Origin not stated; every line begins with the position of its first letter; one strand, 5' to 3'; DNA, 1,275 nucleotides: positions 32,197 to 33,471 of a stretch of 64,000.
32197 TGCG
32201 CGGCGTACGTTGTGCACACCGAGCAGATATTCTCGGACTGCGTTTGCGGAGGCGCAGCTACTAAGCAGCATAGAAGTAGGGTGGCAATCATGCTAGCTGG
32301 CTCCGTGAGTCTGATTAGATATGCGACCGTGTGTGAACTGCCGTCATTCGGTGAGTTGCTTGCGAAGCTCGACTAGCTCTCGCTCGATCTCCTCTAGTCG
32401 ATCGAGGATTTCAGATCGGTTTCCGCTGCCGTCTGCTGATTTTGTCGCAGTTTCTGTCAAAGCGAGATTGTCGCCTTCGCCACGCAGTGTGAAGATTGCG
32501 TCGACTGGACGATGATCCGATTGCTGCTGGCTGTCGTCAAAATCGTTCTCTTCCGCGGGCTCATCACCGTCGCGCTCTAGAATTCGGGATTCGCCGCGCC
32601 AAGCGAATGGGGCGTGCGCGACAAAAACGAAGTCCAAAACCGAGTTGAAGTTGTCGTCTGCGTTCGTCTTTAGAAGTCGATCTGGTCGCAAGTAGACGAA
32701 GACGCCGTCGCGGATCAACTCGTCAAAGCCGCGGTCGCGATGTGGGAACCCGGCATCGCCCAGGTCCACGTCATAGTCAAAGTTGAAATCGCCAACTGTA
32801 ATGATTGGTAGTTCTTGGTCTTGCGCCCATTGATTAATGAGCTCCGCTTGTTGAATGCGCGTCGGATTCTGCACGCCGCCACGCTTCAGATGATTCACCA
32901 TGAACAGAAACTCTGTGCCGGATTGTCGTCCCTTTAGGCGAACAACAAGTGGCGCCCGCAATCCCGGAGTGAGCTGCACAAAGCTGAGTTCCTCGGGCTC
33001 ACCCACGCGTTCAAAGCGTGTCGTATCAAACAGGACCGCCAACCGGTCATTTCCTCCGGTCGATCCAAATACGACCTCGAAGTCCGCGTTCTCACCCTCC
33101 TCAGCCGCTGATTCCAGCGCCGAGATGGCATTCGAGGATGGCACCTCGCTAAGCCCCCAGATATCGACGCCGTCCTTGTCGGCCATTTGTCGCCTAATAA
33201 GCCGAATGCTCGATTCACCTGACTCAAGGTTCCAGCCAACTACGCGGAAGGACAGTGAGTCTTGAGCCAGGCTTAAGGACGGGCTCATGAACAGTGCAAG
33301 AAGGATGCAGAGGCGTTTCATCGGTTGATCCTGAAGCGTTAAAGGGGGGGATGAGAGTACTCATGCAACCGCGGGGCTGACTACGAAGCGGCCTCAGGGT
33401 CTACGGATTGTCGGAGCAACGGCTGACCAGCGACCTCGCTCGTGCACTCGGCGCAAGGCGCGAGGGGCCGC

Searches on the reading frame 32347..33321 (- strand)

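Call 47: search_protein_families(library=pfam, proteins=[window:32347-33321:-], max_evalue=0.01)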
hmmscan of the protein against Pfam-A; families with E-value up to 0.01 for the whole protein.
window:32347-33321:- (325 aa): 1 family
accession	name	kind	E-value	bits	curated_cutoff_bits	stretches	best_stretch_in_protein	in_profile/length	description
PF03372.29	Exo_endo_phos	-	1.4e-06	28.7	24.5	1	30-246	3-214/225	Endonuclease/Exonuclease/phosphatase family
